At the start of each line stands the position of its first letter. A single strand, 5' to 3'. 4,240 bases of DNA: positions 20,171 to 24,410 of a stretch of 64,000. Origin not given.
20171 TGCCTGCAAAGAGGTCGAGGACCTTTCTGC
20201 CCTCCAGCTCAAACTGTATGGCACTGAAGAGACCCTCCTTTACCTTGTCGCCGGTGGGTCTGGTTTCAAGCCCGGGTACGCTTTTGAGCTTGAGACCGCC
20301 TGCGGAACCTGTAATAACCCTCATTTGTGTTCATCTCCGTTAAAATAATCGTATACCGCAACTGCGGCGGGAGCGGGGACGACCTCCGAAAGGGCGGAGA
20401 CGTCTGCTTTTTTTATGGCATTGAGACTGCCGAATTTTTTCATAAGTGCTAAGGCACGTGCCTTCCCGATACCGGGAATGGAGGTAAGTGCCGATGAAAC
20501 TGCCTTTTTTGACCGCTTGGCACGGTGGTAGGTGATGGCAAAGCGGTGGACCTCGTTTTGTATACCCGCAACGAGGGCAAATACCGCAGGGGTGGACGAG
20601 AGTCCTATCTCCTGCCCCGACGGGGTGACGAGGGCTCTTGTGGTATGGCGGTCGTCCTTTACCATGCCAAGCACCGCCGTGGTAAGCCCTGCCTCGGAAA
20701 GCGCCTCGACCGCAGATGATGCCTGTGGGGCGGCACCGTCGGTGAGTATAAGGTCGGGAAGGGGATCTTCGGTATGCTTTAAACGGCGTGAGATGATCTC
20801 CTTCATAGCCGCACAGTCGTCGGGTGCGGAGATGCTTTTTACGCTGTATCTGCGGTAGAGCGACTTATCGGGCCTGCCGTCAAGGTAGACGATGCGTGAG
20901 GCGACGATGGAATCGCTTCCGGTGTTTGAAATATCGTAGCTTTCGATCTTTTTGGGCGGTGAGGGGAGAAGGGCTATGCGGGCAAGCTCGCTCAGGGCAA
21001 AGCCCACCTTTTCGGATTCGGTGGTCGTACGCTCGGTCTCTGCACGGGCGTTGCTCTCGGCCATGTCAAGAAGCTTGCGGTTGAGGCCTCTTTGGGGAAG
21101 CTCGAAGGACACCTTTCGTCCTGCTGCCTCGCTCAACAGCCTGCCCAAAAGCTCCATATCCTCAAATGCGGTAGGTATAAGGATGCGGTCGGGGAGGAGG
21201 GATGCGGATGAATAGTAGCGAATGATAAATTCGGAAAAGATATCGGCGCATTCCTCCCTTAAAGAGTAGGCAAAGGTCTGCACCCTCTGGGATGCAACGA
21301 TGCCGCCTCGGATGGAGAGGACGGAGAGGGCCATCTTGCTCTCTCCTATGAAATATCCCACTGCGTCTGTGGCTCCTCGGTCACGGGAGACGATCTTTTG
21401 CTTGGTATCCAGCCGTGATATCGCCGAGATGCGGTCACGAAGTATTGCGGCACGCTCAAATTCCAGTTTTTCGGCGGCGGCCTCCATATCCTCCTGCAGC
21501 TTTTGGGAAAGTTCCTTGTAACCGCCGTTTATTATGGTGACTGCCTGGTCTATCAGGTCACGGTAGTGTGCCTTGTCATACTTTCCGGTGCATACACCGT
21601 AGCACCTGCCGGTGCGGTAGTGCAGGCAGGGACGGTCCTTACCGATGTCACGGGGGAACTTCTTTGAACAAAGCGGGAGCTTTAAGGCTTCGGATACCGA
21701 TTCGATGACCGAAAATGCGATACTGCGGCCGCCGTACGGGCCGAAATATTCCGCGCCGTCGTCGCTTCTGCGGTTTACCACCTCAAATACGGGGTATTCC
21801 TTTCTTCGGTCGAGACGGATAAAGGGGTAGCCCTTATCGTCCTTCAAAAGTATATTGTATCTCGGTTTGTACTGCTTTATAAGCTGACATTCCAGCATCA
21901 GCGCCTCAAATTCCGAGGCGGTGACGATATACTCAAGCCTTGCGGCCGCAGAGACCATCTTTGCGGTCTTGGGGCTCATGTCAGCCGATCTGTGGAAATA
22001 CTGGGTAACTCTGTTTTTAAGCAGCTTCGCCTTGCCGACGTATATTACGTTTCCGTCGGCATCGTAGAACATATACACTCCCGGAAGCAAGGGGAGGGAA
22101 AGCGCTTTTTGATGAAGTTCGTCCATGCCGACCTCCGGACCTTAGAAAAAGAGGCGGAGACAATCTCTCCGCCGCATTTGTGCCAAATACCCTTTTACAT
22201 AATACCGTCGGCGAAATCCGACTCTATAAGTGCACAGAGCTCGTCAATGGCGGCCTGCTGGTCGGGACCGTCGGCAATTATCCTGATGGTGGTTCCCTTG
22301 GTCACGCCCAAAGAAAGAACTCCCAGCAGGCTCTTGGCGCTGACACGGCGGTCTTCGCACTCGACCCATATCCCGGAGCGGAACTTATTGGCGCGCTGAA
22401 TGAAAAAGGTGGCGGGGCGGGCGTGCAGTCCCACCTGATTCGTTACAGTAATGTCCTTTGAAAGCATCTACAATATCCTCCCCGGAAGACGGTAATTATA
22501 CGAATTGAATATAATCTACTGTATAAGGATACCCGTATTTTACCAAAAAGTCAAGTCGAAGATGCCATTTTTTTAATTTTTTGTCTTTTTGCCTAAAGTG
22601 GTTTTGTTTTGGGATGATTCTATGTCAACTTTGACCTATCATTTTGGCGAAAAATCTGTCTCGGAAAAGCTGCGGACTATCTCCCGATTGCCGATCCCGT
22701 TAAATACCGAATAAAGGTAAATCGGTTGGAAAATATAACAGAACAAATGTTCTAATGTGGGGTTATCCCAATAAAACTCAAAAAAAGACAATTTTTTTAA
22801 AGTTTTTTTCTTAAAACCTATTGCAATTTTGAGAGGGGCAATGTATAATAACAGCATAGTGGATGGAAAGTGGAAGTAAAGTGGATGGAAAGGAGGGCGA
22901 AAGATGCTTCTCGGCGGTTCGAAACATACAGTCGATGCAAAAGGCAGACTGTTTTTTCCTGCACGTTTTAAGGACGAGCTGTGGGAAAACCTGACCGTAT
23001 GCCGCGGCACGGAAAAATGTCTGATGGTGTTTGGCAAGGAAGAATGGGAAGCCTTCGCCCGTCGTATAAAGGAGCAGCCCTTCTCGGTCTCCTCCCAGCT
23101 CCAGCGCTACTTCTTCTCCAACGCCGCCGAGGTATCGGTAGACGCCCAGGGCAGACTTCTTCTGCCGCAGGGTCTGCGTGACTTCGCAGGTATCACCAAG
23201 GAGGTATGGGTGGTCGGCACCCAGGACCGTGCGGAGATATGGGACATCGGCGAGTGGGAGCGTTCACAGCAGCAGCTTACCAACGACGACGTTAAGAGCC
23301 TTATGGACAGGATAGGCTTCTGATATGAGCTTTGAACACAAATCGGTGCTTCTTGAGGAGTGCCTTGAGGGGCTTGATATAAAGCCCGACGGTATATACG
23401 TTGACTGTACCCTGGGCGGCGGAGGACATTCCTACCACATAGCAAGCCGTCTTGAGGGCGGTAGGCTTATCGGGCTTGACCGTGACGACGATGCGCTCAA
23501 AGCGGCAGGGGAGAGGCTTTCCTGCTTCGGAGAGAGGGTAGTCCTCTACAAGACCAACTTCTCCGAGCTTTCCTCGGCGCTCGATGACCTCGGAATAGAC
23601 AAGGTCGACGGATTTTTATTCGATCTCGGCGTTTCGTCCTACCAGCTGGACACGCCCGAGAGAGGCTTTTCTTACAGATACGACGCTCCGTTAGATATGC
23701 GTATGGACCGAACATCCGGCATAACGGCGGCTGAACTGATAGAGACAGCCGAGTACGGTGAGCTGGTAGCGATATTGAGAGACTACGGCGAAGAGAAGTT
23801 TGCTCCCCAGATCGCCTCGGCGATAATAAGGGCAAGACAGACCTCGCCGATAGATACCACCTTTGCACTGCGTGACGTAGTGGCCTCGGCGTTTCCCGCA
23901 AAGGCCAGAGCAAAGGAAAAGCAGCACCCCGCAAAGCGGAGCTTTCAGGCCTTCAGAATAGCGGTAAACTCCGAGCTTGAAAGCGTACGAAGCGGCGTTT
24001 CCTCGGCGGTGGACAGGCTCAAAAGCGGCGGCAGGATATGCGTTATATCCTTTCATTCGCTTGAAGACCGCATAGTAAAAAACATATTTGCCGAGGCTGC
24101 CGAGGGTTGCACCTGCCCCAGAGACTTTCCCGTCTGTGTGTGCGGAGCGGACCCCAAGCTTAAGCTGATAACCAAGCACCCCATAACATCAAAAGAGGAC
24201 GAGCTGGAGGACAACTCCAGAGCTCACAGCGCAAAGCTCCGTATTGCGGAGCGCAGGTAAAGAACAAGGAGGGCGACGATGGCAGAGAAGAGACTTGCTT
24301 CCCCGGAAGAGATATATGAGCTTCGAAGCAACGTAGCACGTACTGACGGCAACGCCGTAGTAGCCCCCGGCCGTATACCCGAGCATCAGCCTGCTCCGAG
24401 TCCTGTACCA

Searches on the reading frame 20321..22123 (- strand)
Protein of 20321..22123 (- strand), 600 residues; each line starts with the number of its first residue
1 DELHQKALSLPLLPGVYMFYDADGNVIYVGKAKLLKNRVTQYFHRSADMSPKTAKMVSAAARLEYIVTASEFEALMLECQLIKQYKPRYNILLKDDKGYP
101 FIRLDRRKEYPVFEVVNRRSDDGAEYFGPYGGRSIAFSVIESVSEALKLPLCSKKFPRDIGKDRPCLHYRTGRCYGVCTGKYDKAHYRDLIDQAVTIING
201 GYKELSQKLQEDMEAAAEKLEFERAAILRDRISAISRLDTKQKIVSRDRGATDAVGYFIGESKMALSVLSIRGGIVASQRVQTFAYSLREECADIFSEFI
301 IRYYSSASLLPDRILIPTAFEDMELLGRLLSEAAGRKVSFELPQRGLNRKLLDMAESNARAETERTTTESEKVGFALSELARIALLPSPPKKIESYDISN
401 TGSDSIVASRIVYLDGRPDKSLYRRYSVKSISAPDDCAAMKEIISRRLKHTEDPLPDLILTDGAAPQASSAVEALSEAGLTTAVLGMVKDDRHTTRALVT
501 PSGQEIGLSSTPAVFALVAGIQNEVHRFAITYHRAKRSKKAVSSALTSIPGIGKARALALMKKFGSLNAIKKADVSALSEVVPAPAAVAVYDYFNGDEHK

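Call 35: search_protein_families(library=pfam, proteins=[window:20321-22123:-], max_evalue=0.01)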
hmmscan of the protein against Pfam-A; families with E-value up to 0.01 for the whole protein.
window:20321-22123:- (600 aa): 7 families
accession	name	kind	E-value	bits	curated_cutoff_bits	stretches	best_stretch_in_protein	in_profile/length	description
PF08459.17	UvrC_RNaseH_dom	-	4.9e-41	140.7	22.3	1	385-530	5-159/159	UvrC RNAse H endonuclease domain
PF22920.2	UvrC_RNaseH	-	7.7e-26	90.7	24.3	1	252-365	2-115/116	UvrC Ribonuclease H-like domain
PF01541.30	GIY-YIG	-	1.6e-09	38.3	22.6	1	15-90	3-78/78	GIY-YIG catalytic domain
PF02151.25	UVR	-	7.4e-09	35.5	21.5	1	207-237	5-35/36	UvrB/uvrC motif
PF14520.12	HHH_5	-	9.1e-09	36.1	27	1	545-581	3-40/57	Helix-hairpin-helix domain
PF12826.13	HHH_2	-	4.8e-06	27.1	27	1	548-599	7-60/64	Helix-hairpin-helix motif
PF22525.1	H2TH_5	-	0.0057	17.1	27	0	539-565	23-49/71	S13-like H2TH domain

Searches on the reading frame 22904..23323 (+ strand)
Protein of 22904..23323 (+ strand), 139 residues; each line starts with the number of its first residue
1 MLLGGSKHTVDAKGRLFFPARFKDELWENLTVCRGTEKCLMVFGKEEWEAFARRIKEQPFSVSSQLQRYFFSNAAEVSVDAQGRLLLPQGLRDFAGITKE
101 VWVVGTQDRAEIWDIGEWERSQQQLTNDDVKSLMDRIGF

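Call 8: search_protein_families(library=pfam, proteins=[window:22904-23323:+])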
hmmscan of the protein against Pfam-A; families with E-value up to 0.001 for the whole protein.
window:22904-23323:+ (139 aa): 1 family
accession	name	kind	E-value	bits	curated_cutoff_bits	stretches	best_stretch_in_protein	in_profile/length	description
PF02381.23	MraZ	-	5.2e-31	106.9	23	2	70-128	1-59/72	MraZ protein, putative antitoxin-like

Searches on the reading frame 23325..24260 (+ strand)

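Call 8: search_protein_families(library=pfam, proteins=[window:23325-24260:+])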
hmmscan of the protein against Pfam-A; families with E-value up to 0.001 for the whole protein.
window:23325-24260:+ (311 aa): 2 families
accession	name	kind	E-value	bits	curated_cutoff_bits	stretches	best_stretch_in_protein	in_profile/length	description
PF01795.25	Methyltransf_5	-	3.7e-121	404.8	27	1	3-310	2-308/309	MraW methylase family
PF13847.12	Methyltransf_31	-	9.4e-05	22.6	27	1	23-94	5-78/145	Methyltransferase domain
